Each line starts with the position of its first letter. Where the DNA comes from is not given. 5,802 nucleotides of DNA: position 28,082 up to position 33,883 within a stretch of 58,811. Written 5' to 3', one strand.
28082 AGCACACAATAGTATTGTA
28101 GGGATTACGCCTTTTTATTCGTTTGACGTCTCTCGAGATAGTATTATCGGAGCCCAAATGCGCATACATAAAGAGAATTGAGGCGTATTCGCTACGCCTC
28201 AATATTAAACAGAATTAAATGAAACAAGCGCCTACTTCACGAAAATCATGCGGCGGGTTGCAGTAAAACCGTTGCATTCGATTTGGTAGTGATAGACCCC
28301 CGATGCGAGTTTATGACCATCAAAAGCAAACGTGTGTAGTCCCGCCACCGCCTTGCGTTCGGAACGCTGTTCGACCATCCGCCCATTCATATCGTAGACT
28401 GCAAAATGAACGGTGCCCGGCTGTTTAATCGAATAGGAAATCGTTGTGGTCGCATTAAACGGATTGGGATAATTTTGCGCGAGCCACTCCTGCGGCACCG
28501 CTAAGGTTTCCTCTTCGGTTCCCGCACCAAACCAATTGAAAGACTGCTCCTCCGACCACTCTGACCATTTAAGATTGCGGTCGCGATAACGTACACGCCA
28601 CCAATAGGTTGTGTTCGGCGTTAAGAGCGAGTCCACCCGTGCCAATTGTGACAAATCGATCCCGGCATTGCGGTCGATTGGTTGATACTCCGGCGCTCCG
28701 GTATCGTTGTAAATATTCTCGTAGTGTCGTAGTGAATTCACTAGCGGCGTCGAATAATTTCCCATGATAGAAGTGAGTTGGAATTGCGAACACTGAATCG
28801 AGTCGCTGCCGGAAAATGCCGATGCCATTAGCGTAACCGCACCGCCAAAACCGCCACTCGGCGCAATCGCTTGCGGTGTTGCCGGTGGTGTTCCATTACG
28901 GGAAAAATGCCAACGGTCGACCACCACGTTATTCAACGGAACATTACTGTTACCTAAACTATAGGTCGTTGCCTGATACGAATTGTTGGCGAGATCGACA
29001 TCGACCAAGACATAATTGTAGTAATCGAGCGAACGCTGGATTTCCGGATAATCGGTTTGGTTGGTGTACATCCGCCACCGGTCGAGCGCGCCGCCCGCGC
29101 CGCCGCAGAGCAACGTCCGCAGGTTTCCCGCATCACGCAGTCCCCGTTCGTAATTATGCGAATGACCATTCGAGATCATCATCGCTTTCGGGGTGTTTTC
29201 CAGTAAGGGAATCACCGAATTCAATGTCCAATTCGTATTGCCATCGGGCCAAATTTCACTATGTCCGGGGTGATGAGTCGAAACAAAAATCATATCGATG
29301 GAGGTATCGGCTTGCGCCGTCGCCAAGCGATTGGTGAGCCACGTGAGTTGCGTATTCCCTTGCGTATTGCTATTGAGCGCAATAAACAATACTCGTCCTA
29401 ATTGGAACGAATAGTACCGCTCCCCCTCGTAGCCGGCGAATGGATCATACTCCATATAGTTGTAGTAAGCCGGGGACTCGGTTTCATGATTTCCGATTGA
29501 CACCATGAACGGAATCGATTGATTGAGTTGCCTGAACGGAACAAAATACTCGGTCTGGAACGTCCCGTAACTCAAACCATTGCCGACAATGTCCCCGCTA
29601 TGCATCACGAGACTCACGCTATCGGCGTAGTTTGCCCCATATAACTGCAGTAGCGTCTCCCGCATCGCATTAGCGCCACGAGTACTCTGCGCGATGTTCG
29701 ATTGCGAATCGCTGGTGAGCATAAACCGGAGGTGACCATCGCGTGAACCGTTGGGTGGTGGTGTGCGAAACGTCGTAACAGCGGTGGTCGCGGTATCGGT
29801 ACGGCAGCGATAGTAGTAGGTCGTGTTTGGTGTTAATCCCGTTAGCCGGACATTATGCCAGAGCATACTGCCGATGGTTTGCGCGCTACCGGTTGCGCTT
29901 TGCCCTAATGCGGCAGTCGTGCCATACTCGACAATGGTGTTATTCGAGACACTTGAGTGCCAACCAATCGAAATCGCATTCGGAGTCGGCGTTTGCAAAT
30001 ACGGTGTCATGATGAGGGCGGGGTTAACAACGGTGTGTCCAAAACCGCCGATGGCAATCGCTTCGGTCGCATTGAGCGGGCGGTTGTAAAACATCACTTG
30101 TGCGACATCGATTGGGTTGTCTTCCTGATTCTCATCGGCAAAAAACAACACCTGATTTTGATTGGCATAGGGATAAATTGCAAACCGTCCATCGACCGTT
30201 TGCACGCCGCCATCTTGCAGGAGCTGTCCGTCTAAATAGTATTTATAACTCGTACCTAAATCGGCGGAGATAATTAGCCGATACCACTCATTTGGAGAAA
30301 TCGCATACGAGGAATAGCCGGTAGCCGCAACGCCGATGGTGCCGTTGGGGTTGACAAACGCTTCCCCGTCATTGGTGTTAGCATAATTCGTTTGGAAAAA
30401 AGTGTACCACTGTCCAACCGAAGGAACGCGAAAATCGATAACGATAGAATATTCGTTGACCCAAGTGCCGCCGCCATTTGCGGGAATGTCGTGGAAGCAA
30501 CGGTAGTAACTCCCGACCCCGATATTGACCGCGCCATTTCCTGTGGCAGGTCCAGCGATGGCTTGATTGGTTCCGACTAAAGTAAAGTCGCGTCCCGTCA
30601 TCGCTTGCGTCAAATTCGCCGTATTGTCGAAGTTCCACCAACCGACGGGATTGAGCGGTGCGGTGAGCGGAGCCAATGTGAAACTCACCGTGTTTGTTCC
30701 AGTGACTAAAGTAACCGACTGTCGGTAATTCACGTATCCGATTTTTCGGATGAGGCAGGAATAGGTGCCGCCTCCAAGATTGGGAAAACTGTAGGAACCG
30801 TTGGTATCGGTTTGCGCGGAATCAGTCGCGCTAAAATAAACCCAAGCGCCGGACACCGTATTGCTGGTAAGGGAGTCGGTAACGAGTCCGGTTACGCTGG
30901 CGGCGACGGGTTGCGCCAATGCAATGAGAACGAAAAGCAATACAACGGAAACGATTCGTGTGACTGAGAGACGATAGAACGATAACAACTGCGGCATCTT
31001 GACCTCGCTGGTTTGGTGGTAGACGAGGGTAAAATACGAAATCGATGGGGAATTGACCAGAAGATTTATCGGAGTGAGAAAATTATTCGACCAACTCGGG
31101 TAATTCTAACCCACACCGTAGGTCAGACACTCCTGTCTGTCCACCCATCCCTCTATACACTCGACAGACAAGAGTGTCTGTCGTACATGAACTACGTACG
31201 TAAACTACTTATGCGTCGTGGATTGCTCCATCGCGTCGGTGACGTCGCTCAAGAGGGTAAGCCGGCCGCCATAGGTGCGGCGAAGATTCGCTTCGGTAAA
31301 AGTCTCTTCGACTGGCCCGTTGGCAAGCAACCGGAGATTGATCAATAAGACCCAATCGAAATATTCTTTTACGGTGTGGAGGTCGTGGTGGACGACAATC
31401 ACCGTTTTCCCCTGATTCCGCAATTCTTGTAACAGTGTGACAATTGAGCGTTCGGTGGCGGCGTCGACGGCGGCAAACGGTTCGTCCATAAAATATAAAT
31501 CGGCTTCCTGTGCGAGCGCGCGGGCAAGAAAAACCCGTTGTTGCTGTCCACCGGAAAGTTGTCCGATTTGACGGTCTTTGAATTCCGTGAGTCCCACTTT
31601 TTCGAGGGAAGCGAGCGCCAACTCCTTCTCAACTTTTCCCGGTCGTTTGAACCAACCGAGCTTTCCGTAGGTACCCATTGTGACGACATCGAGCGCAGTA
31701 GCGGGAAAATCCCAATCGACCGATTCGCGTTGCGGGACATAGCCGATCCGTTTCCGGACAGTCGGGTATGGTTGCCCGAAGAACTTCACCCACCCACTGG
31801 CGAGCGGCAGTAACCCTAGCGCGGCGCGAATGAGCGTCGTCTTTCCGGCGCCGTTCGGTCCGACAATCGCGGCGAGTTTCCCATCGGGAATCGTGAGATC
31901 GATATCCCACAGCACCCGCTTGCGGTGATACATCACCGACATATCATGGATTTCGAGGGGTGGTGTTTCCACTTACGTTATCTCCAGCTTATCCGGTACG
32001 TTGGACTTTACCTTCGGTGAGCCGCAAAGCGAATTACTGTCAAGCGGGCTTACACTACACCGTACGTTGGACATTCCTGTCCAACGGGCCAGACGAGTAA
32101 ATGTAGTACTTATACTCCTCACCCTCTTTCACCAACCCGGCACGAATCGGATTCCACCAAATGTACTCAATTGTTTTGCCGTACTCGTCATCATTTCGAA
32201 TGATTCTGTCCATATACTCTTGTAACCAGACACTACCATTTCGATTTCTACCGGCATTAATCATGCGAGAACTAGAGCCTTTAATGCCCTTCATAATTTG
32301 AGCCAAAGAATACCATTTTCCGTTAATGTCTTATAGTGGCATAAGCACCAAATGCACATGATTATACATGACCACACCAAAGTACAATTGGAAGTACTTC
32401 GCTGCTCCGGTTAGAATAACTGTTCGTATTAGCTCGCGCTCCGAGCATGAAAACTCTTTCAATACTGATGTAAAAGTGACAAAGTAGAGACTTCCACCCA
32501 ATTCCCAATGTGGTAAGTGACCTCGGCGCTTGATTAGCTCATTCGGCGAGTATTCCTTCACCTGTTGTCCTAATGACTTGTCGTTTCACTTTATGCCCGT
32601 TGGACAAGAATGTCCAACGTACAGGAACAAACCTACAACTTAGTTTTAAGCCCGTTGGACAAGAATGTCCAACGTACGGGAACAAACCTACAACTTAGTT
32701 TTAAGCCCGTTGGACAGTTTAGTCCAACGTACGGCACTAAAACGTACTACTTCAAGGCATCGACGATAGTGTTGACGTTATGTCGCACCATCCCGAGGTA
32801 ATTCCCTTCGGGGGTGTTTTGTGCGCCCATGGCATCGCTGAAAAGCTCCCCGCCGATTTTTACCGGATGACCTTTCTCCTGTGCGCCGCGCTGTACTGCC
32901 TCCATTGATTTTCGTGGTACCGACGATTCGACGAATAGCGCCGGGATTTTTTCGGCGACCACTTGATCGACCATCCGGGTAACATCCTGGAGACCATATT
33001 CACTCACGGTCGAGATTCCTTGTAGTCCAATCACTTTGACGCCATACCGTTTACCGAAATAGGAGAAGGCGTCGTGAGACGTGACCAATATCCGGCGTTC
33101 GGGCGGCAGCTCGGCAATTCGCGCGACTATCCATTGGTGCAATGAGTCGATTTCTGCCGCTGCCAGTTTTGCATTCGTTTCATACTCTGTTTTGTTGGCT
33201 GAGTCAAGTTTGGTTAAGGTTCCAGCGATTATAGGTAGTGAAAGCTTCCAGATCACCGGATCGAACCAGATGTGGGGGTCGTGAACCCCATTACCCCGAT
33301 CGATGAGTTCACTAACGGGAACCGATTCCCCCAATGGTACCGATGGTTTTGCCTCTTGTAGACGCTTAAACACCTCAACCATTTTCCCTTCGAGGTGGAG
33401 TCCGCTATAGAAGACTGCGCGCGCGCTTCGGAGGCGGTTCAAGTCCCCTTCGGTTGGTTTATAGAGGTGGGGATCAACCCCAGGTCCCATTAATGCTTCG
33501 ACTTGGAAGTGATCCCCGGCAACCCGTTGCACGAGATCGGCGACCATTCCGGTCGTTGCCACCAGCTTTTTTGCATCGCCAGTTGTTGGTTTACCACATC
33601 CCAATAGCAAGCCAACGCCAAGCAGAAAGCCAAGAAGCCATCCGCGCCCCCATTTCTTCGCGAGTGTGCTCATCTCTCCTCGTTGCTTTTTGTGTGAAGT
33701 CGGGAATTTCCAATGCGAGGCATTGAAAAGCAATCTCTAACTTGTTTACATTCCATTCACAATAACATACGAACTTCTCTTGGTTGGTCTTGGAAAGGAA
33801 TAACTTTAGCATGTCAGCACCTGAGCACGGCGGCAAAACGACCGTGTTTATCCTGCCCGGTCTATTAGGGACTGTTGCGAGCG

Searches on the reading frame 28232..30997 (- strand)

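Call 36: search_protein_families(library=pfam, proteins=[window:28232-30997:-], max_evalue=0.001)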
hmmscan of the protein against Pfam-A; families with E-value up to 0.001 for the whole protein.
window:28232-30997:- (921 aa): 7 families
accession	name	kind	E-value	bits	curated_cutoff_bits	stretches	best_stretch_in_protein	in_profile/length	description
PF16656.11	Pur_ac_phosph_N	-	6.1e-15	56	30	1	335-412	9-93/93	Purple acid Phosphatase, N-terminal domain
PF13620.12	CarboxypepD_reg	-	3e-12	47.2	32.3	1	34-108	1-81/82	Carboxypeptidase regulatory-like domain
PF00149.33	Metallophos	-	2.5e-09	38.3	21.5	1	424-616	2-191/191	Calcineurin-like phosphoesterase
PF13715.12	CarbopepD_reg_2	-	6.1e-09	36.2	32.2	1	35-112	1-80/88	CarboxypepD_reg-like domain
PF18962.6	Por_Secre_tail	-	2.6e-08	34.5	27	1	843-918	2-74/75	Secretion system C-terminal sorting domain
PF16655.11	PhoD_N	-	4.5e-06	27.5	30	0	380-412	58-90/90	PhoD-like phosphatase, N-terminal domain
PF25788.1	Ig_Rha78A_N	-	0.00011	22.8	27.4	1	792-821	71-100/105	Rha78A-like, N-terminal immunoglobulin domain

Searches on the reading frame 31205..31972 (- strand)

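Call 64: search_protein_families(library=pfam, proteins=[window:31205-31972:-], max_evalue=0.01)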
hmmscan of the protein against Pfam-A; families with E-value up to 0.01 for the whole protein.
window:31205-31972:- (255 aa): 10 families
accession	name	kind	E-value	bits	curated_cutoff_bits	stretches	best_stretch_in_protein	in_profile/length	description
PF00005.33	ABC_tran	-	2.4e-28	99.9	25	1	23-167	3-137/137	ABC transporter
PF13304.12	AAA_21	-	2.6e-09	38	27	1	33-54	1-22/304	AAA domain, putative AbiEii toxin, Type IV TA system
PF02463.25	SMC_N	-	9.3e-09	35.5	40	1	138-202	136-203/220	RecF/RecN/SMC N terminal domain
PF13476.12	AAA_23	-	2.6e-05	25.4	27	1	22-50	13-38/201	AAA domain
PF13481.12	AAA_25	-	5.4e-05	23.3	27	1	19-196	21-189/195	AAA domain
PF13238.12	AAA_18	-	0.00022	22.1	29.4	0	147-214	25-98/128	AAA domain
PF13555.12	AAA_29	-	0.001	19.2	27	1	31-56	23-47/61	P-loop containing region of AAA domain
PF00004.35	AAA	-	0.0037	18.1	21.2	0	36-53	3-20/131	ATPase family associated with various cellular activities (AAA)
PF13401.12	AAA_22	-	0.0043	17.8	27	0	32-56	6-30/130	AAA domain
PF13514.12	AAA_27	-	0.006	16.6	22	0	25-55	20-50/206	AAA domain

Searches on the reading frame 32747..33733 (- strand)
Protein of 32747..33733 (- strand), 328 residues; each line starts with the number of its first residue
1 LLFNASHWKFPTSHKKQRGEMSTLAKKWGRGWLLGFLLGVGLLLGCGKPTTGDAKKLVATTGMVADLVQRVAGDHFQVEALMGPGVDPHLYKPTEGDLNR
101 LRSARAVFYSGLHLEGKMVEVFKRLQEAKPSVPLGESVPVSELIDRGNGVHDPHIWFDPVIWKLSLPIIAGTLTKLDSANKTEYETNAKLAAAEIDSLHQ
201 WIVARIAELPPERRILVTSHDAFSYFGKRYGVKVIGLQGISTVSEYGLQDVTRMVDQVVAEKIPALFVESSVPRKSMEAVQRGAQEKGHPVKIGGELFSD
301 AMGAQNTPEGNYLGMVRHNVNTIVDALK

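Call 64: search_protein_families(library=pfam, proteins=[window:32747-33733:-], max_evalue=0.01)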
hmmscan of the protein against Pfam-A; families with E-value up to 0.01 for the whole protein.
window:32747-33733:- (328 aa): 1 family
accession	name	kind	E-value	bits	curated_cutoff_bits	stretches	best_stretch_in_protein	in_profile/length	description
PF01297.22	ZnuA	-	3.2e-75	253.4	29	1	58-326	2-263/263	Zinc-uptake complex component A periplasmic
